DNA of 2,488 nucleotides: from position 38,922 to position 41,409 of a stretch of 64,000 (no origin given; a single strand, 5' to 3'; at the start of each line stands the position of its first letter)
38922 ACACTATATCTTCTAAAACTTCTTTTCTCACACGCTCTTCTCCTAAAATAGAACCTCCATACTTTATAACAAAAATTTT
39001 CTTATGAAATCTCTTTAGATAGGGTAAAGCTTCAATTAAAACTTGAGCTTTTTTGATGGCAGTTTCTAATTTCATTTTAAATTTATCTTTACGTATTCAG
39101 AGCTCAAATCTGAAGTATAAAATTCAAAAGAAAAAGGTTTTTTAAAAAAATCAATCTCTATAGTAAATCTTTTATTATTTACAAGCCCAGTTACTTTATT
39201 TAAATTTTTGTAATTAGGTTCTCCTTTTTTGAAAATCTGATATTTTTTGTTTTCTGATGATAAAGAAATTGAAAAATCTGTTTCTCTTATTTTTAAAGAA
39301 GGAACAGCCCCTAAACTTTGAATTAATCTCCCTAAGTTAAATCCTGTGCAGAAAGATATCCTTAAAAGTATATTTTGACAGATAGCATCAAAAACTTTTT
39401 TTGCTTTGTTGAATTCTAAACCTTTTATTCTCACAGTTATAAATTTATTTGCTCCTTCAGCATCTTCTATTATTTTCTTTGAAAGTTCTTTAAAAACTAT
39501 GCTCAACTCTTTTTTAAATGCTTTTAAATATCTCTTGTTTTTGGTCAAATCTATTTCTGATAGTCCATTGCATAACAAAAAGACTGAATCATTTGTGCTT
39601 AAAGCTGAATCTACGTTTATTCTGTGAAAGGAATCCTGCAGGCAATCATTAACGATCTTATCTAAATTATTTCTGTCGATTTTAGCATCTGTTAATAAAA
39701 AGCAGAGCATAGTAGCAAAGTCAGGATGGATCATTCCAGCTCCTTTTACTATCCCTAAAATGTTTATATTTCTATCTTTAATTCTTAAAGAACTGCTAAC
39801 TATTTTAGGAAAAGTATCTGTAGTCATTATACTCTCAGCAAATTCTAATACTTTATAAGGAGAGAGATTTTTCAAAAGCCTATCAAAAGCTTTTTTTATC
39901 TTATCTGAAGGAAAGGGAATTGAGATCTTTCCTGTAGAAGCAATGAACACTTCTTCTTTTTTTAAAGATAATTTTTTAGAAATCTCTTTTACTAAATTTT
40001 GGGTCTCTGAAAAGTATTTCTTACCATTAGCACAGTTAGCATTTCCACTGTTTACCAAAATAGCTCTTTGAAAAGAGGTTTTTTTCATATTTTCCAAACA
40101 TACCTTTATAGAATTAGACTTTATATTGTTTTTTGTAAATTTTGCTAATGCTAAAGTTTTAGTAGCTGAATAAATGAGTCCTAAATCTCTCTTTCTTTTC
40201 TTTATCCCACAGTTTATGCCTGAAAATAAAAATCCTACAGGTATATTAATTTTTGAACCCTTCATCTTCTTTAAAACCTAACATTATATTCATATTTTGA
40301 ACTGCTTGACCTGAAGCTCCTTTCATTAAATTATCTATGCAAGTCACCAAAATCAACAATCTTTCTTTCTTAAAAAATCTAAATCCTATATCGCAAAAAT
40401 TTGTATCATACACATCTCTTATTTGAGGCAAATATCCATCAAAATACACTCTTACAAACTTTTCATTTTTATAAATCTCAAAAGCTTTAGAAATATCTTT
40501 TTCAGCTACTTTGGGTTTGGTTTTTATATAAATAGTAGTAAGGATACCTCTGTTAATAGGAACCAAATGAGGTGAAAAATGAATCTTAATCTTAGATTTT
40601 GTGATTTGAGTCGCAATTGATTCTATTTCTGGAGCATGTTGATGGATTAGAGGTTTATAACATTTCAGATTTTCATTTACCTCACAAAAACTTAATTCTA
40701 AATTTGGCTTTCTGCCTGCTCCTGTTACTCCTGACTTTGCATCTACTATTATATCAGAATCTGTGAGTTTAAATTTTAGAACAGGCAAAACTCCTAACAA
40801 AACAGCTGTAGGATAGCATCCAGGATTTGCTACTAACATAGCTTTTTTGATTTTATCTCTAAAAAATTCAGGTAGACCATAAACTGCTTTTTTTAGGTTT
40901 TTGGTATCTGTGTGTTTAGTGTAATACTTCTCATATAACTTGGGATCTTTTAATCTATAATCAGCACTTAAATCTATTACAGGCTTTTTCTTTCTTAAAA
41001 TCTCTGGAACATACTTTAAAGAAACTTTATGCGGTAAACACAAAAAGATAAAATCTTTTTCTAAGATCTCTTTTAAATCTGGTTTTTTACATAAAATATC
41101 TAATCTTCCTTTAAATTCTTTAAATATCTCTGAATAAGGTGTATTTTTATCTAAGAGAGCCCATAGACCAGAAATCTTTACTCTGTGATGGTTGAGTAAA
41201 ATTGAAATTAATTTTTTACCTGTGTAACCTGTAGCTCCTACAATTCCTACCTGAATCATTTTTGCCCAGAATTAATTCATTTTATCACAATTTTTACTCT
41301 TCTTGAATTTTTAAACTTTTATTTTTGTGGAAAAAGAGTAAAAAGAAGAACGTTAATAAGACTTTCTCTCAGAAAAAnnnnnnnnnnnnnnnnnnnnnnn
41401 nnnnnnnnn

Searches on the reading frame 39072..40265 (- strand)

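Call 54: search_protein_families(library=pfam, proteins=[window:39072-40265:-], max_evalue=0.00001)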
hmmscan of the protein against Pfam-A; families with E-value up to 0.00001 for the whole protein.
window:39072-40265:- (397 aa): 1 family
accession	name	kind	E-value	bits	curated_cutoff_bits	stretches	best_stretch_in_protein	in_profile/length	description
PF01960.23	ArgJ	-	3.4e-100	335.8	32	1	14-395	2-372/377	ArgJ family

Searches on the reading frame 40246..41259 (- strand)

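Call 54: search_protein_families(library=pfam, proteins=[window:40246-41259:-], max_evalue=0.00001)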
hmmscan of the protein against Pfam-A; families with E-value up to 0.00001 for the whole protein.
window:40246-41259:- (337 aa): 3 families
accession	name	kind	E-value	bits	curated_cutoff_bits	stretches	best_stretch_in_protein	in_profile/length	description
PF22698.1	Semialdhyde_dhC_1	-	3.2e-53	180.4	27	1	148-310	1-165/165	Semialdehyde dehydrogenase, dimerisation domain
PF01118.30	Semialdhyde_dh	-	1.6e-28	100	26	1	3-140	1-121/121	Semialdehyde dehydrogenase, NAD binding domain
PF02774.23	Semialdhyde_dhC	-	4.1e-21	76.4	26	1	168-313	12-184/184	Semialdehyde dehydrogenase, dimerisation domain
